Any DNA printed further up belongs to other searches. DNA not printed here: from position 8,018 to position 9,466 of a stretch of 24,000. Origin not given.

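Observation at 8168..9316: Fusion of a HIGH-motif (TagD/HldC-type) nucleotidyltransferase with a fucokinase-like GHMP kinase: a candidate single-polypeptide sugar-activation module with an uncharacterised architecture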

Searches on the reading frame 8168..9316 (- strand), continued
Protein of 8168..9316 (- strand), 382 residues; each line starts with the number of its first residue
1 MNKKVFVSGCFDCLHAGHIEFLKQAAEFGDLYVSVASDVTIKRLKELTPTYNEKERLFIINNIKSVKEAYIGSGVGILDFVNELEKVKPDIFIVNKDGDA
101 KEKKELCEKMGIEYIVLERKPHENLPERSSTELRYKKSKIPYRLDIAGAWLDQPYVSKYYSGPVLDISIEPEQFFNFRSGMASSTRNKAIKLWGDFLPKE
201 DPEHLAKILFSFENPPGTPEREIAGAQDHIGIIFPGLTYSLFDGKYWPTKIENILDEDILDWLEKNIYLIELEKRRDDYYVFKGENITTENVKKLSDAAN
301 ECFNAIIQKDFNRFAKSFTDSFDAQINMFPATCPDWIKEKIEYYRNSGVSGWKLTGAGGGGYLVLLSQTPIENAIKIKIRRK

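Call 40: find_homologous_proteins(query=L043:10001-11131:+, max_evalue=1e-30)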
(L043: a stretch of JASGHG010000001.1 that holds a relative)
Query L043:10001-11131:+ (377 aa): 7327 proteins with E <= 1e-30 among 8000 candidates; the best 120 are listed.
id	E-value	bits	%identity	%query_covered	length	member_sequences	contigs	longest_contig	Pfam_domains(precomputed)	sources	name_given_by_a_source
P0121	1.1e-231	786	88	100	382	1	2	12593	PF01467.33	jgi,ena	-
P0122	1.1e-225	767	85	100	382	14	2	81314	PF01467.33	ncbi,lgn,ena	-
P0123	1.9e-224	763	85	100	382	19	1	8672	PF01467.33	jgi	jgi:cytidyltransferase-like protein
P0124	5.4e-224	761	85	100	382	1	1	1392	PF01467.33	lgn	-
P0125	1.2e-222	757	86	100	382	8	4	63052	PF01467.33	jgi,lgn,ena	-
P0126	3.1e-220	749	85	100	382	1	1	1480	PF01467.33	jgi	jgi:cytidyltransferase-like protein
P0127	4.0e-219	745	85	100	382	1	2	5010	PF01467.33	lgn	-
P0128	5.2e-219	745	85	100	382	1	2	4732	PF01467.33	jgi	jgi:cytidyltransferase-like protein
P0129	1.3e-201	688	76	100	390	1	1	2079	PF01467.33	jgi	-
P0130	1.1e-197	674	76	100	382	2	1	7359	PF01467.33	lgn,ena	-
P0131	2.1e-197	674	76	99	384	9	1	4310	PF01467.33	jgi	jgi:cytidyltransferase-like protein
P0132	3.1e-195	667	74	100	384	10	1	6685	PF01467.33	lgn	-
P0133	1.7e-192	658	73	100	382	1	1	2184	PF01467.33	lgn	-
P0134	2.3e-192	657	74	99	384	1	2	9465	PF01467.33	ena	-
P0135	1.6e-188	644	73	100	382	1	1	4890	PF01467.33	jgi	jgi:cytidyltransferase-like protein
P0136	6.1e-188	642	74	100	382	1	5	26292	PF01467.33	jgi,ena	jgi:cytidyltransferase-like protein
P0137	8.2e-188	642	73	100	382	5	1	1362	PF01467.33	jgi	jgi:cytidyltransferase-like protein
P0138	2.1e-187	641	73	100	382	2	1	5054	PF01467.33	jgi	jgi:cytidyltransferase-like protein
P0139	2.2e-187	641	73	100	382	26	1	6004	PF01467.33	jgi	-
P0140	7.8e-187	639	73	100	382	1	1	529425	PF01467.33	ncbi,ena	-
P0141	7.9e-187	639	74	100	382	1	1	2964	PF01467.33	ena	-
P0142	2.8e-186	637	73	100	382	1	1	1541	PF01467.33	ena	-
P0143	3.9e-186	637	73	100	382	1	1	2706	PF01467.33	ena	-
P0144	1.0e-185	635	72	100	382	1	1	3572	PF01467.33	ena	-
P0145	1.9e-185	634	72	100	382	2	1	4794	PF01467.33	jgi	jgi:cytidyltransferase-like protein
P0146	2.6e-185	634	72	100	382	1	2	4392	PF01467.33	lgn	-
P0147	3.6e-185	633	72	100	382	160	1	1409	PF01467.33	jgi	jgi:cytidyltransferase-like protein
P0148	5.1e-185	633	72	100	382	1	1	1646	PF01467.33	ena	-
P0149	9.0e-184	629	71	100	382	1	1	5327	PF01467.33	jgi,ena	-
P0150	2.3e-183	627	70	100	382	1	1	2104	PF01467.33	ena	-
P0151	8.3e-183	626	71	100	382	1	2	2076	PF01467.33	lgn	-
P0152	1.2e-182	625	71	100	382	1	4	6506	PF01467.33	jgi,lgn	-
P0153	3.0e-182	624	70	100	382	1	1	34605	PF01467.33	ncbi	-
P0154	8.0e-182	622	71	100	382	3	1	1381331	PF01467.33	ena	-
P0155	8.0e-182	622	71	100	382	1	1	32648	PF01467.33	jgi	jgi:cytidyltransferase-like protein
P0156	2.4e-181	621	71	100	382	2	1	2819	PF01467.33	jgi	jgi:cytidyltransferase-like protein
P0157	5.4e-181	620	71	100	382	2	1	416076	PF01467.33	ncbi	-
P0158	7.9e-180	616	68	99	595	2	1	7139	PF01467.33,PF05336.20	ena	-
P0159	5.2e-179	613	69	99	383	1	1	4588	PF01467.33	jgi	jgi:cytidyltransferase-like protein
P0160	6.6e-179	613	71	100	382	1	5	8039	PF01467.33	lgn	-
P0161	7.5e-179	613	70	99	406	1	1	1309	PF01467.33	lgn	-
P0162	1.0e-178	612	68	99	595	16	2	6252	PF01467.33,PF05336.20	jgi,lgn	jgi:cytidyltransferase-like protein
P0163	1.5e-178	612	68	99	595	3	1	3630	PF01467.33,PF05336.20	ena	-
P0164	1.8e-178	611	69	100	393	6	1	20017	PF01467.33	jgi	-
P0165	2.1e-178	611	68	99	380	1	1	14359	PF01467.33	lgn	-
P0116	2.5e-178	611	68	99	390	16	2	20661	PF01467.33,PF08544.19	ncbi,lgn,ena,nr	ncbi:MAG TPA: adenylyltransferase/cytidyltransferase family protein [Bacteroidales bacterium]|nr:ade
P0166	3.3e-178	610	67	99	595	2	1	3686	PF01467.33,PF05336.20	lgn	-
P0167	7.5e-178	609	69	99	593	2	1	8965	PF01467.33,PF05336.20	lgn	-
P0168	1.3e-177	608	69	100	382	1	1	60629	PF01467.33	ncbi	ncbi:MAG: adenylyltransferase/cytidyltransferase family protein [Bacteroidia bacterium]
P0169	1.3e-177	608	68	99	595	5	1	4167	PF01467.33,PF05336.20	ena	-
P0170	1.4e-177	608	69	99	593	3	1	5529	PF01467.33,PF05336.20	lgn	-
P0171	1.4e-177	608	69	100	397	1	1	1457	PF01467.33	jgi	jgi:cytidyltransferase-like protein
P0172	1.5e-177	608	67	99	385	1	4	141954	PF01467.33,PF08544.19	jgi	jgi:cytidyltransferase-like protein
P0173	1.7e-177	608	70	100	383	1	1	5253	PF01467.33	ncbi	-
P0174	2.2e-177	608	67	99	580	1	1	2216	PF01467.33,PF05336.20,PF08544.19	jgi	jgi:cytidyltransferase-like protein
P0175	2.5e-177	608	71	100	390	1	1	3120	PF01467.33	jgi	jgi:cytidyltransferase-like protein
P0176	3.3e-177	607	68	99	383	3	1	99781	PF01467.33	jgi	jgi:cytidyltransferase-like protein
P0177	4.5e-177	607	67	99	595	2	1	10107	PF01467.33,PF05336.20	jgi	jgi:cytidyltransferase-like protein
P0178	4.7e-177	607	70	99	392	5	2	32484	PF01467.33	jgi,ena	-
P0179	6.0e-177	606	67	99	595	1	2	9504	PF01467.33,PF05336.20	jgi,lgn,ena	-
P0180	7.3e-177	606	68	99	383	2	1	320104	PF01467.33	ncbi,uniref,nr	ncbi:adenylyltransferase/cytidyltransferase family protein [Pontibacter beigongshangensis]|uniref:ad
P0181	9.2e-177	606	68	99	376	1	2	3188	PF01467.33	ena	-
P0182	1.0e-176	606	69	99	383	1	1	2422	PF01467.33,PF08544.19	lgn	-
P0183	1.6e-176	605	70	100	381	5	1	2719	PF01467.33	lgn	-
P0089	1.6e-176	605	67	100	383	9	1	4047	PF01467.33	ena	-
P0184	1.9e-176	605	67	99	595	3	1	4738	PF01467.33,PF05336.20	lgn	-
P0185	2.6e-176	604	67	99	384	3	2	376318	PF01467.33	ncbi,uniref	ncbi:adenylyltransferase/cytidyltransferase family protein [Pontibacter sp. 13R65]|uniref:adenylyltr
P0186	3.0e-176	604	66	99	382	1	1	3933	PF01467.33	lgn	-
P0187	3.6e-176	604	68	99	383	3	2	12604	PF01467.33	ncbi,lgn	-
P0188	3.9e-176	604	66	99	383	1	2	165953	PF01467.33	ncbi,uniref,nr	ncbi:adenylyltransferase/cytidyltransferase family protein [Pontibacter silvestris]|uniref:Adenylylt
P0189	4.1e-176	604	67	100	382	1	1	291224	PF01467.33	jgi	jgi:cytidyltransferase-like protein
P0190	4.6e-176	603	66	100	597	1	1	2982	PF01467.33,PF05336.20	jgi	jgi:cytidyltransferase-like protein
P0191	6.7e-176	603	68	99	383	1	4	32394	PF01467.33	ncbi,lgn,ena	-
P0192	1.1e-175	602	68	100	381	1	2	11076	PF01467.33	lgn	-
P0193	1.3e-175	602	67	100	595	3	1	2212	PF01467.33,PF05336.20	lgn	-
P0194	1.3e-175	602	67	99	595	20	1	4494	PF01467.33,PF05336.20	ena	-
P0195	1.3e-175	602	67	99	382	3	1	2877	PF01467.33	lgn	-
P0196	1.5e-175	602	68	100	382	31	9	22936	PF01467.33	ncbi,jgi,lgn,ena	jgi:cytidyltransferase-like protein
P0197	1.7e-175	602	66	99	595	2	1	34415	PF01467.33,PF05336.20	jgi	jgi:cytidyltransferase-like protein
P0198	1.8e-175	601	68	99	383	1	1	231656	PF01467.33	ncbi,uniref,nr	ncbi:adenylyltransferase/cytidyltransferase family protein [Pedobacter sp. SYSU D00535]|uniref:adeny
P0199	2.0e-175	601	68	100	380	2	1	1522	PF01467.33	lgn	-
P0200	2.1e-175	601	67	99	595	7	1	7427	PF01467.33,PF05336.20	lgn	-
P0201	2.1e-175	601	69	100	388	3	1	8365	PF01467.33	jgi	-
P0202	2.1e-175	601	67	99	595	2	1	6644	PF01467.33,PF05336.20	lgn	-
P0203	3.1e-175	601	67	100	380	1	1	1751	PF01467.33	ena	-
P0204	3.6e-175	600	67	99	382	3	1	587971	PF01467.33,PF08544.19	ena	-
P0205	3.9e-175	600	68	100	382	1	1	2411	PF01467.33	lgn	-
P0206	4.1e-175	600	67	99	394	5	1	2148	PF01467.33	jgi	-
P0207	4.2e-175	600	74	92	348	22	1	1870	PF01467.33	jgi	-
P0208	4.3e-175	600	68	100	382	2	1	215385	PF01467.33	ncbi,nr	ncbi:MAG: adenylyltransferase/cytidyltransferase family protein [Chitinophagales bacterium]|nr:adeny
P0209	4.8e-175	600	68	100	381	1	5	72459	PF01467.33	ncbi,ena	-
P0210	4.9e-175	600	67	100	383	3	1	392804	PF01467.33,PF08544.19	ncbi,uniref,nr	ncbi:adenylyltransferase/cytidyltransferase family protein [Desertivirga brevis]|uniref:adenylyltran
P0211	4.9e-175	600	67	99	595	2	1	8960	PF01467.33,PF05336.20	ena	-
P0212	5.5e-175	600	68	100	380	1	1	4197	PF01467.33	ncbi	-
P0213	6.4e-175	600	66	99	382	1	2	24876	PF01467.33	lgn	-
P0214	6.4e-175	600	70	99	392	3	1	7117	PF01467.33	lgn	-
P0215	6.5e-175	600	67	99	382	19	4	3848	PF01467.33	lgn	-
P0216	7.6e-175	599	69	99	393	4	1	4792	PF01467.33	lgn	-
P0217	8.7e-175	599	67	99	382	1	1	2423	PF01467.33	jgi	jgi:cytidyltransferase-like protein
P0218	1.1e-174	599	67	100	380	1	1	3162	PF01467.33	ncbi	-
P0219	1.1e-174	599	69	99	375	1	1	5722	PF01467.33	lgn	-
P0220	1.3e-174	599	66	99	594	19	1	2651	PF01467.33,PF05336.20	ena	-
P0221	1.4e-174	599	68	100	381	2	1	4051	PF01467.33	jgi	jgi:cytidyltransferase-like protein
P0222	1.5e-174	598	67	100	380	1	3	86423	PF01467.33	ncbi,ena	-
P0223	1.5e-174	598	66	100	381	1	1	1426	PF01467.33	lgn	-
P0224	1.6e-174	598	68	99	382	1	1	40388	PF01467.33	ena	-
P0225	1.8e-174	598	66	99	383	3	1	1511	PF01467.33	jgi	jgi:cytidyltransferase-like protein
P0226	1.9e-174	598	67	99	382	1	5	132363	PF01467.33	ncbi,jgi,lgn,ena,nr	ncbi:MAG TPA: adenylyltransferase/cytidyltransferase family protein [Bacteroidales bacterium]|nr:ade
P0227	2.1e-174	598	66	99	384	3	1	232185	PF01467.33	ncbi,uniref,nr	ncbi:adenylyltransferase/cytidyltransferase family protein [Botryobacter ruber]|uniref:adenylyltrans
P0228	2.2e-174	598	67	99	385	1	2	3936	PF01467.33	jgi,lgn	jgi:cytidyltransferase-like protein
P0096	2.3e-174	598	67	99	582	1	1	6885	PF01467.33,PF05336.20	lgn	-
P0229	2.7e-174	598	69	99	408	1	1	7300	PF01467.33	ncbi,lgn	ncbi:MAG: adenylyltransferase/cytidyltransferase family protein [Bacteroidota bacterium]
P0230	2.8e-174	598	67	99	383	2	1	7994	PF01467.33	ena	-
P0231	2.9e-174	597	66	99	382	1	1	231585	PF01467.33,PF08544.19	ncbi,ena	-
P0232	3.3e-174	597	68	99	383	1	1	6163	PF01467.33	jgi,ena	-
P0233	3.4e-174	597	67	99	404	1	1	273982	PF01467.33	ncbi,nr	ncbi:MAG: adenylyltransferase/cytidyltransferase family protein [Bacteroidetes bacterium]|nr:adenyly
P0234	3.7e-174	597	67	99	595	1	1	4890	PF01467.33,PF05336.20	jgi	-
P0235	3.9e-174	597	66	99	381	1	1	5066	PF01467.33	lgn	-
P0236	5.3e-174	597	66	99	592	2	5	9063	PF01467.33,PF05336.20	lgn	-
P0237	5.3e-174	597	66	100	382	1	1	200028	PF01467.33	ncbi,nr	ncbi:MAG: adenylyltransferase/cytidyltransferase family protein [Bacteroidales bacterium]|nr:adenyly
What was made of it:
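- On Amuc_1591-type putative fucose-nucleotidyltransferase: The C-terminal lobe is diverged, and Amuc_1591 is absent from the top 120 hits of a verrucomicrobial member (call 40).
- Closest known: Amuc_1591 of Akkermansia muciniphila, 'putative fucose-nucleotidyltransferase'. Different: It did not appear among the best 120 hits of a verrucomicrobial family member (call 40).
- Tried and rejected: A search with the Nibricoccus member did not surface it (call 40).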
